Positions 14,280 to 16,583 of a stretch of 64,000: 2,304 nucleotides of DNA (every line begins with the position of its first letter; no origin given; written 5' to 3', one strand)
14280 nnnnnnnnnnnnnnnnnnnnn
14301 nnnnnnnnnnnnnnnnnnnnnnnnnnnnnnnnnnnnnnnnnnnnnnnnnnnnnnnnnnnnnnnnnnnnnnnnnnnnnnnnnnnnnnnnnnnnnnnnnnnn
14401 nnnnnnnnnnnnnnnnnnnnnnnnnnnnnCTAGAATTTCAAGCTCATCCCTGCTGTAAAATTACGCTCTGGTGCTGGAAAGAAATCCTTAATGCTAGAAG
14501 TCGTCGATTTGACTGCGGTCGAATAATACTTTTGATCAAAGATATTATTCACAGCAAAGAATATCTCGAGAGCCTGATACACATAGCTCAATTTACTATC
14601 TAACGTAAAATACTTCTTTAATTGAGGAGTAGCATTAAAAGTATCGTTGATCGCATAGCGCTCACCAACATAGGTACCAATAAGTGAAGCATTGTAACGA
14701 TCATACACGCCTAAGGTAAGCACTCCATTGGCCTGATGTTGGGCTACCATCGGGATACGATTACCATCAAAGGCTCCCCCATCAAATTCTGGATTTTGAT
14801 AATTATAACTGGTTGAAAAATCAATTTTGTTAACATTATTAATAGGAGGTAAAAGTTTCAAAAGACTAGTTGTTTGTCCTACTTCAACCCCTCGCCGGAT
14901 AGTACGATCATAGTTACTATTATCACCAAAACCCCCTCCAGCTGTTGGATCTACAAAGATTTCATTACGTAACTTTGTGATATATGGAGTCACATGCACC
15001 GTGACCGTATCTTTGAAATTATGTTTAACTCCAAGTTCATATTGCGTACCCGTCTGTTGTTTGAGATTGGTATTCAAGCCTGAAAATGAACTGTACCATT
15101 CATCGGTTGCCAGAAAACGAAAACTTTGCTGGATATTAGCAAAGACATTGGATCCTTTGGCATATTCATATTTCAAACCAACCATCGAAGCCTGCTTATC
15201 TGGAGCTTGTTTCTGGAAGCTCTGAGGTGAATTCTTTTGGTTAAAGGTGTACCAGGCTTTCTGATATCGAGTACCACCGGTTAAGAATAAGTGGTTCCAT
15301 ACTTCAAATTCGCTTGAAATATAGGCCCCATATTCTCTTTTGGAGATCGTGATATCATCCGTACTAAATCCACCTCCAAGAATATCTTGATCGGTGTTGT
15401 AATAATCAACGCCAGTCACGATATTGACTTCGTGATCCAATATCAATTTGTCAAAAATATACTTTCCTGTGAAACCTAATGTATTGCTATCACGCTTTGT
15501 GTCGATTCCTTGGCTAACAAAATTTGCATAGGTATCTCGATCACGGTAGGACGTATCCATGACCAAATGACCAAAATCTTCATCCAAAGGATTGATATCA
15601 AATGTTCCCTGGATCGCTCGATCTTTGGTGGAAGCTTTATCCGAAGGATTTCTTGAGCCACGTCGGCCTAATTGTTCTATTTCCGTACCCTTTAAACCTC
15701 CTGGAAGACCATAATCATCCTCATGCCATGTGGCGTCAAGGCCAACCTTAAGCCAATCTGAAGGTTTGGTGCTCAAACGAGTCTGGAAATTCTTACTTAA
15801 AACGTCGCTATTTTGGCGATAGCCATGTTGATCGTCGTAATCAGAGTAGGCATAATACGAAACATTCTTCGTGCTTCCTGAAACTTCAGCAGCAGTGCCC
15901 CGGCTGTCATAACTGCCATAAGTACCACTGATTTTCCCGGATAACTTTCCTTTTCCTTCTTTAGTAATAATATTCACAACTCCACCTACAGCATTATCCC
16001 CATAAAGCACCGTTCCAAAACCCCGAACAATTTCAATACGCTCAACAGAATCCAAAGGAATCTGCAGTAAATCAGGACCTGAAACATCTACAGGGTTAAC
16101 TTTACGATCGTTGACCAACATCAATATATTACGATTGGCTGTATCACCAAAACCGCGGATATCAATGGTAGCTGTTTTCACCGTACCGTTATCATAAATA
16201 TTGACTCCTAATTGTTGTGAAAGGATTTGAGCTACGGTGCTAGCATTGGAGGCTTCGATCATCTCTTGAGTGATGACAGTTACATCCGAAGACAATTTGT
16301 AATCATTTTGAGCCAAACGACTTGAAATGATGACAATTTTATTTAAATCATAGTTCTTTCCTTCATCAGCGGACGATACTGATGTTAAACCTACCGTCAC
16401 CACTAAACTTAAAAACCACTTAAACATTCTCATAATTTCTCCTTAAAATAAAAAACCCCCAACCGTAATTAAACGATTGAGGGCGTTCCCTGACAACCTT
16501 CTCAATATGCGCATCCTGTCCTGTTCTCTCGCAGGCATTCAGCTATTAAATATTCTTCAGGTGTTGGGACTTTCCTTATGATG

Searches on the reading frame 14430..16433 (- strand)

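Call 18: search_protein_families(library=pfam, proteins=[window:14430-16433:-], max_evalue=0.001)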
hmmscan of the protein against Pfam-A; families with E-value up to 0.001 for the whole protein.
window:14430-16433:- (667 aa): 2 families
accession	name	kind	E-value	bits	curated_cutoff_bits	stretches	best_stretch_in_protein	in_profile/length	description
PF00593.30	TonB_dep_Rec_b-barrel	-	2.2e-30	107.3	27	1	196-631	21-436/436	TonB dependent receptor-like, beta-barrel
PF07715.20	Plug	-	4.6e-21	75.8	23.9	1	46-152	4-107/107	TonB-dependent Receptor Plug Domain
